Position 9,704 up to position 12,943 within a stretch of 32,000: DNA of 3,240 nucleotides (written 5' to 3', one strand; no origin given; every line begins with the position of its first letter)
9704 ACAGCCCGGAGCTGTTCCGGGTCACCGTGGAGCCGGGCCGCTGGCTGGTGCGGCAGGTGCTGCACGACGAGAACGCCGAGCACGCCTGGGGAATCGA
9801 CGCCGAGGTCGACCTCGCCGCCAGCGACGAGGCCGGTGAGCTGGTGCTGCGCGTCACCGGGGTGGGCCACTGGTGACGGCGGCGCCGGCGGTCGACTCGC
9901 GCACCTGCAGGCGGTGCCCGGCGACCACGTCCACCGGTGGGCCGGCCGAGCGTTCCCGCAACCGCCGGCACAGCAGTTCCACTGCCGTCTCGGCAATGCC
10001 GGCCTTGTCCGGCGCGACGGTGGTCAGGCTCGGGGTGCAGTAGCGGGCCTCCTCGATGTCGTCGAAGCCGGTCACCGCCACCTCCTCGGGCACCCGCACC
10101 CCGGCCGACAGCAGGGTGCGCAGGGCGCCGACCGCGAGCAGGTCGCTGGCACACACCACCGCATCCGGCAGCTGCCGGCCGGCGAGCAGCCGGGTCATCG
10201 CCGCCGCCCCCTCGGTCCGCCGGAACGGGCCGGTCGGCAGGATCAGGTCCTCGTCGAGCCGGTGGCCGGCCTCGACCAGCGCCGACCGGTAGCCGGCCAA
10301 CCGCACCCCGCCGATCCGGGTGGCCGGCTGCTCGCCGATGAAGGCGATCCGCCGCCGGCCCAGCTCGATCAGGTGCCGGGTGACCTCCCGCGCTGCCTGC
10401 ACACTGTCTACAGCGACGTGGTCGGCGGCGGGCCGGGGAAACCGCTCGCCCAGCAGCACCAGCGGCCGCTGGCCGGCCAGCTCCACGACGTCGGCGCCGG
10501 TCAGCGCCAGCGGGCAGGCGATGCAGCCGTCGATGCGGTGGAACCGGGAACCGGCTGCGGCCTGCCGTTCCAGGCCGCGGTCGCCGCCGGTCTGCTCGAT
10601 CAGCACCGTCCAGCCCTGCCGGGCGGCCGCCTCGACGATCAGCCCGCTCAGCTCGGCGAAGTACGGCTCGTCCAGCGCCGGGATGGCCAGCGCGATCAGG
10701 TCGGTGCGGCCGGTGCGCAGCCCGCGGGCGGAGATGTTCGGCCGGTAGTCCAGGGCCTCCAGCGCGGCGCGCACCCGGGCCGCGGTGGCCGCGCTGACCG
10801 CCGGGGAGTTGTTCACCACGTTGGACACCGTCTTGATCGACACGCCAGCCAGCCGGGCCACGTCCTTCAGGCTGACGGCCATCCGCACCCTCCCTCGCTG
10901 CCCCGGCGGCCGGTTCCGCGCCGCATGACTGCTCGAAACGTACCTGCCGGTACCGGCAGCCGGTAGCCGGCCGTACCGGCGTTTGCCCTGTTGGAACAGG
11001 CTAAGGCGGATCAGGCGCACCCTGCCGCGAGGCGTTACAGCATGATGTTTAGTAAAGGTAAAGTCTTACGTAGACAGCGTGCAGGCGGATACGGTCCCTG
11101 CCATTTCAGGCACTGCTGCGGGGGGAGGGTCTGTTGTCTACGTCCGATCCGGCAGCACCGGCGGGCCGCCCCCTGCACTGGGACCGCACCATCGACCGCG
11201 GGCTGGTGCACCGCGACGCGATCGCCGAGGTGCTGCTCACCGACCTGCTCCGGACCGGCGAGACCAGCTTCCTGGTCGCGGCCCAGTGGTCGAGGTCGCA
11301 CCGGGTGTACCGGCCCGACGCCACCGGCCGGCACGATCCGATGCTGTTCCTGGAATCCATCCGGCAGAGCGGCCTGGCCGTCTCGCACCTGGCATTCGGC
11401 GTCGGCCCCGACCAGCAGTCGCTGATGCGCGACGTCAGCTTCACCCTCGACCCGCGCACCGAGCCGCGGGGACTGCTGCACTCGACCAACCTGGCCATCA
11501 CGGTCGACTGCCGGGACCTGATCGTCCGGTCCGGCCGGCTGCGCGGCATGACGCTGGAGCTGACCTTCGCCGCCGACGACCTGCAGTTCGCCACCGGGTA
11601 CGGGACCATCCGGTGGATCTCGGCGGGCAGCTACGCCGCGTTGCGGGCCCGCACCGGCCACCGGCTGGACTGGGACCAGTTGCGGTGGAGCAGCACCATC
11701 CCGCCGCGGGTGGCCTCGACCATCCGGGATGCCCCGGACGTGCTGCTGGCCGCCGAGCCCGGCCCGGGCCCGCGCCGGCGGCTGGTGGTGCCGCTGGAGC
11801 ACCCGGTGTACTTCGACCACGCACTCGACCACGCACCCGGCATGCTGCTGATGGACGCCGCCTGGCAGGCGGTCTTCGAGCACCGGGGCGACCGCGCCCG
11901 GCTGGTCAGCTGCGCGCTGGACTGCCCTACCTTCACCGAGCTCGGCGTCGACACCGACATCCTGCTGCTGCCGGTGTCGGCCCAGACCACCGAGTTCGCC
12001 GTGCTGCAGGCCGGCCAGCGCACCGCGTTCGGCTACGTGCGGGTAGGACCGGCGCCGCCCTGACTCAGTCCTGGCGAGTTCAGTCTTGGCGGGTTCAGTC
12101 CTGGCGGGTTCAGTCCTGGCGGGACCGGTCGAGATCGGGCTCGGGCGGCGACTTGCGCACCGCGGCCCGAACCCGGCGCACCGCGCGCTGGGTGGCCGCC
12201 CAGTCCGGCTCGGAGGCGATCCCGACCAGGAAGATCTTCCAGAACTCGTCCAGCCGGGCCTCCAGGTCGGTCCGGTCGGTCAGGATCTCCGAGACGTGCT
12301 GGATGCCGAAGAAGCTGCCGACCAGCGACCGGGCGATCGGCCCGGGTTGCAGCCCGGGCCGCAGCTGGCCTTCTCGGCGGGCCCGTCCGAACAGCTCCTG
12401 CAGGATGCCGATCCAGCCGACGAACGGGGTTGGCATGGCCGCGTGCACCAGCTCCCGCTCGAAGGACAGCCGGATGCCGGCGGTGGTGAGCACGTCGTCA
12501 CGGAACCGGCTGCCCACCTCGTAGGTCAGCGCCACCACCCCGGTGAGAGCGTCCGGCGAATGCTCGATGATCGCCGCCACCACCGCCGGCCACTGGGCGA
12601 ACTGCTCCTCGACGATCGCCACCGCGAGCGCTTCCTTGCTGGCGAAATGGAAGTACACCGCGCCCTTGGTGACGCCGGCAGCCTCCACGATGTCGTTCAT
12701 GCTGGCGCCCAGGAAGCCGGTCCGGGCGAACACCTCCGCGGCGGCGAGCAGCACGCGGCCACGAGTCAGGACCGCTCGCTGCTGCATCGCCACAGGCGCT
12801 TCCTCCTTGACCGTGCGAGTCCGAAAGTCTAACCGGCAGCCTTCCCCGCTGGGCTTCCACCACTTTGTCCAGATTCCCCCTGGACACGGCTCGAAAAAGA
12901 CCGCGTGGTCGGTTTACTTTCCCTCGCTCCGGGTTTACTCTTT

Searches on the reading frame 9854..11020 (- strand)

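Call 12: search_protein_families(library=pfam, proteins=[window:9854-11020:-], max_evalue=0.001)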
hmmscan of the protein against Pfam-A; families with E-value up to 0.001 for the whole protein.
window:9854-11020:- (388 aa): 4 families
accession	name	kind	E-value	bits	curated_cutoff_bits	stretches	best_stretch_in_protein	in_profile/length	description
PF13377.12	Peripla_BP_3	-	4.9e-36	124.8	26.5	1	215-377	2-167/167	Periplasmic binding protein-like domain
PF00532.27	Peripla_BP_1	-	2.2e-27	96.7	22.2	1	109-330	4-229/281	Periplasmic binding proteins and sugar binding domain of LacI family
PF00356.27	LacI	-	2e-17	63.2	27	1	50-95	1-46/46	Bacterial regulatory proteins, lacI family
PF13407.12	Peripla_BP_4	-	3.7e-07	30.4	35.1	1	197-354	94-254/258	Periplasmic binding protein domain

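Call 29: search_protein_families(library=padloc, proteins=[window:9854-11020:-], max_evalue=0.01)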
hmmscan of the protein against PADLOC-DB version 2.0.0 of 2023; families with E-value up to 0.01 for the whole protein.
window:9854-11020:- (388 aa): 1 family
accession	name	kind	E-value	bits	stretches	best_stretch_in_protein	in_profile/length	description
PDLC04133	mad1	-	4.5e-05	21.7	1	45-70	2-27/60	mads_1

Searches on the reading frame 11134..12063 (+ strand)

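Call 12: search_protein_families(library=pfam, proteins=[window:11134-12063:+], max_evalue=0.001)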
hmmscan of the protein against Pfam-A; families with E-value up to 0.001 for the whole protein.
window:11134-12063:+ (309 aa): 1 family
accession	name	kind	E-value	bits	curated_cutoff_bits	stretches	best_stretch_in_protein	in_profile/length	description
PF03756.19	AfsA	-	1.7e-33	115.9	24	2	24-160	1-132/133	A-factor biosynthesis hotdog domain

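Call 13: search_protein_families(library=ncbifam, proteins=[window:11134-12063:+], max_evalue=0.001)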
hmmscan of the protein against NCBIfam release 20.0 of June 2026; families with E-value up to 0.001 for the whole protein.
window:11134-12063:+ (309 aa): 1 family
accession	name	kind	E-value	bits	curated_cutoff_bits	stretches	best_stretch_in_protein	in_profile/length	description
NF041195.1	ScbA_BarX_GamBu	equivalog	2.6e-66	223.8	200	1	19-297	1-284/290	ScbA/BarX family gamma-butyrolactone biosynthesis protein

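Call 29: search_protein_families(library=padloc, proteins=[window:11134-12063:+], max_evalue=0.01)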
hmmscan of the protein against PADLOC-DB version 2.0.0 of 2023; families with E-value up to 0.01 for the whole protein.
window:11134-12063:+ (309 aa): 0 families

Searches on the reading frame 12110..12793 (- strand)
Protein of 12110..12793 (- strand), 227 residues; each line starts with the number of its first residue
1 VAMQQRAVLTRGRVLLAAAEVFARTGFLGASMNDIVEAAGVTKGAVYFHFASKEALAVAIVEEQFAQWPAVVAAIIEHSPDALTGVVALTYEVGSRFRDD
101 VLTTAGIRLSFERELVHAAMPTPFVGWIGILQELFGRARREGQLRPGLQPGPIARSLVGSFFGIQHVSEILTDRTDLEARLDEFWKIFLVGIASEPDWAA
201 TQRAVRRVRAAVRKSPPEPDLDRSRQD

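Call 12: search_protein_families(library=pfam, proteins=[window:12110-12793:-], max_evalue=0.001)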
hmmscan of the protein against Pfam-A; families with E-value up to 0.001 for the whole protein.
window:12110-12793:- (227 aa): 2 families
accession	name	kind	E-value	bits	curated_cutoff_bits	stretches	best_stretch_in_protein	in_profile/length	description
PF00440.29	TetR_N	-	5.2e-16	58.6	24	1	15-60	2-47/47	Bacterial regulatory proteins, tetR family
PF21935.1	TetR_C_45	-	2.5e-09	38.1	27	1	83-192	4-113/115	Tetracyclin repressor-like, C-terminal domain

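Call 13: search_protein_families(library=ncbifam, proteins=[window:12110-12793:-], max_evalue=0.001)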
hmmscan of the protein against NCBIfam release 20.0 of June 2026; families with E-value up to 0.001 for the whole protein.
window:12110-12793:- (227 aa): 17 families
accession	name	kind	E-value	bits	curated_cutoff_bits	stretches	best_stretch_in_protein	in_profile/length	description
NF041196.1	ScbR_bind_reg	equivalog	2.7e-60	203.8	150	1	4-193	1-190/191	ScbR family autoregulator-binding transcription factor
NF051852.1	efflux_TF_MtrR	exception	2.5e-13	50.3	280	1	6-77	7-78/205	multidrug efflux system transcriptional repressor MtrR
TIGR03613.1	RutR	equivalog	2.4e-11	43.9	368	1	6-78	4-77/202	pyrimidine utilization regulatory protein R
NF050111.1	TransRegSACE7040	equivalog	3.7e-11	43.3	250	1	11-62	3-54/186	SACE_7040 family transcriptional regulator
NF007430.0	PRK09975.1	equivalog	1.4e-10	40.6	274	1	4-65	6-67/220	acrEF/envCD operon transcriptional regulator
NF007949.0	PRK10668.1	equivalog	1.7e-10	40.7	271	1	4-63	6-65/216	multidrug efflux transporter transcriptional repressor AcrR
NF053731.1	TransRegFasRMycb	equivalog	2.1e-10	40.8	330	1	11-116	13-115/199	HTH-type transcriptional activator FasR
NF011584.0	PRK15008.1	equivalog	3.1e-10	40.3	230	1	7-93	15-104/212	HTH-type transcriptional regulator RutR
NF058643.1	TranRegCurRPseudo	equivalog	4.8e-09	36.2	300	1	8-70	6-68/193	TetR family transcriptional repressor CurR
NF053878.1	FATransRegFadRBac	equivalog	3.6e-08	33.4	200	1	14-89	8-83/190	fatty acid metabolism transcriptional regulator FadR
NF051457.1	acryl_TF_AcuR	equivalog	1.3e-07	31.1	247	1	8-63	16-71/204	acrylate utilization transcriptional regulator AcuR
TIGR03968.1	mycofact_TetR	equivalog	7.4e-07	28.9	224.9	1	5-74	5-74/190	mycofactocin system transcriptional regulator MftR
NF053516.1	TranRepPrsAVib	equivalog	7.5e-07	29.1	300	1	9-65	6-62/208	TetR family transcriptional repressor PsrA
NF037937.1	septum_RefZ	equivalog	1.5e-06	28.2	180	1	13-73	3-63/195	forespore capture DNA-binding protein RefZ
TIGR03384.1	betaine_BetI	equivalog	6.5e-06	26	201.3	1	13-76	12-75/189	choline-binding transcriptional repressor BetI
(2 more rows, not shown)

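Call 29: search_protein_families(library=padloc, proteins=[window:12110-12793:-], max_evalue=0.01)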
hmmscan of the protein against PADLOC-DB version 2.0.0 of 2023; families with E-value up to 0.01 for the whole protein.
window:12110-12793:- (227 aa): 0 families
